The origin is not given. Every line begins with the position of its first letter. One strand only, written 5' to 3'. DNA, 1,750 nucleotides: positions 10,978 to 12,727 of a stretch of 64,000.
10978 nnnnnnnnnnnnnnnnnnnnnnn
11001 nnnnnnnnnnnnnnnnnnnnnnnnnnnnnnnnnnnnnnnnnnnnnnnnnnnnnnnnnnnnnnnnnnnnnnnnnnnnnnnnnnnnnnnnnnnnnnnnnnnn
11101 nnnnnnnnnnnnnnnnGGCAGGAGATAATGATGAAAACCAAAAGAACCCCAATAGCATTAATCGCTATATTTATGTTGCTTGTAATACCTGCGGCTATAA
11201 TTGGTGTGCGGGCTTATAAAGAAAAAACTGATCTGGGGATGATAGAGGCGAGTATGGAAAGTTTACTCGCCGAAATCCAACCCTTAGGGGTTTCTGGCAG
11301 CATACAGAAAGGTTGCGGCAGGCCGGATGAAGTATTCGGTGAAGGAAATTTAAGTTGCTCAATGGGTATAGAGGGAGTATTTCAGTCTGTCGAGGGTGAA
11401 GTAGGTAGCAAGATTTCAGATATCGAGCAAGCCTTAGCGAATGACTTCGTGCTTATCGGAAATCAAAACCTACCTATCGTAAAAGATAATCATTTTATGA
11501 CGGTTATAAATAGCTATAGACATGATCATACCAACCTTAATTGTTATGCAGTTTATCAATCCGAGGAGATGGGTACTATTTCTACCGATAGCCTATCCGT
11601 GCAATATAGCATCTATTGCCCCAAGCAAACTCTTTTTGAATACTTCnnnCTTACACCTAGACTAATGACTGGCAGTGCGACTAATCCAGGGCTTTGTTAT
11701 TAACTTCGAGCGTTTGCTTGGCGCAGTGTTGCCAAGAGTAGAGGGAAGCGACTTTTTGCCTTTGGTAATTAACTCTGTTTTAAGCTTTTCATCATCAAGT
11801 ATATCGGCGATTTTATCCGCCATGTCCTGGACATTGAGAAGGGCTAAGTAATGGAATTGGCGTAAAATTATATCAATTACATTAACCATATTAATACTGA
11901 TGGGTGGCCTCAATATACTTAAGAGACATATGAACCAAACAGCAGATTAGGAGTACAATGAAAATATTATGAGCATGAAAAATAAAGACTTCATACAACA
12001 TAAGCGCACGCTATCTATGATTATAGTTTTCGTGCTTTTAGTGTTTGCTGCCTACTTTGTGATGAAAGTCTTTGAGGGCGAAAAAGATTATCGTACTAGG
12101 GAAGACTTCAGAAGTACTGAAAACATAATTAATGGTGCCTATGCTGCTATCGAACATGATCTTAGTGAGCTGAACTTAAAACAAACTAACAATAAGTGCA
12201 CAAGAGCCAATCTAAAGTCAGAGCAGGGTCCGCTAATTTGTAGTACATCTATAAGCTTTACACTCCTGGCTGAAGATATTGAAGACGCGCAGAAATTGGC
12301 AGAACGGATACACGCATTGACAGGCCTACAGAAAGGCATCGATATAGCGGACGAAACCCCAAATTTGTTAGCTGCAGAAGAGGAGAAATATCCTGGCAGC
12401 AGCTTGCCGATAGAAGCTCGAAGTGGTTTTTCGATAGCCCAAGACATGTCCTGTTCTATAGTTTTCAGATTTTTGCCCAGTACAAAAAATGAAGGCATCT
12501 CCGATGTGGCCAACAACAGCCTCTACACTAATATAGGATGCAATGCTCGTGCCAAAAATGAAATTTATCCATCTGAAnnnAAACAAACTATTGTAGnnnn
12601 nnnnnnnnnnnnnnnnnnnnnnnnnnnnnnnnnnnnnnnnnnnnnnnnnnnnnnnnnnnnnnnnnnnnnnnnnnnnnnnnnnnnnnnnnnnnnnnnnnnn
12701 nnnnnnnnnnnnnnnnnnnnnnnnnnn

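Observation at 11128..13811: Tandem array of four divergent paralogs encoding membrane-anchored Cys-motif proteins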

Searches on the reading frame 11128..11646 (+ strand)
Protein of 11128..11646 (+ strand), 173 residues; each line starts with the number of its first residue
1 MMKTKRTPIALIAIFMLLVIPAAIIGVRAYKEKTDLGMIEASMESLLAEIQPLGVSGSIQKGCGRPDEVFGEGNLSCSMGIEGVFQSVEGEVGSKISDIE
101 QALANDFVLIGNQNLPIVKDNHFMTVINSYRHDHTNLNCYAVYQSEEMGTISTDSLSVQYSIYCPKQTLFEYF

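Call 4: search_protein_families(library=pfam, proteins=[window:11128-11646:+], max_evalue=1)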
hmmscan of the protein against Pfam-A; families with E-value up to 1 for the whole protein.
window:11128-11646:+ (173 aa): 0 families

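Call 6: search_protein_families(library=ncbifam, proteins=[window:11128-11646:+], max_evalue=1)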
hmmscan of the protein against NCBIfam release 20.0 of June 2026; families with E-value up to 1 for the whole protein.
window:11128-11646:+ (173 aa): 0 families

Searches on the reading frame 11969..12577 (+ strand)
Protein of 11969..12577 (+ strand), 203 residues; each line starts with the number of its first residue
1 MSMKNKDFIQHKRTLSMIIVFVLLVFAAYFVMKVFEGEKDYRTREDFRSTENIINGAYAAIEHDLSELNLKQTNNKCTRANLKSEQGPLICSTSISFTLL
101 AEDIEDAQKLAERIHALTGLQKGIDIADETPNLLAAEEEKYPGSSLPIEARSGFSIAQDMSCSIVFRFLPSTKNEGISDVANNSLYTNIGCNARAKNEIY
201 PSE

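Call 4: search_protein_families(library=pfam, proteins=[window:11969-12577:+], max_evalue=1)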
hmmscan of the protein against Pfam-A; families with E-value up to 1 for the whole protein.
window:11969-12577:+ (203 aa): 1 family
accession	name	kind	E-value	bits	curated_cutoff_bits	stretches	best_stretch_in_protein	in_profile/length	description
PF04238.17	DUF420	-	0.017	15.9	30.5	1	3-59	23-73/130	Protein of unknown function (DUF420)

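Call 6: search_protein_families(library=ncbifam, proteins=[window:11969-12577:+], max_evalue=1)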
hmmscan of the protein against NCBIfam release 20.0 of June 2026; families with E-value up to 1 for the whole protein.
window:11969-12577:+ (203 aa): 1 family
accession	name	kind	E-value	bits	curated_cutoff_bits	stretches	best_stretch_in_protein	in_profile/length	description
TIGR00019.1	prfA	equivalog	0.072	12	423.25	1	54-113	13-72/361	peptide chain release factor 1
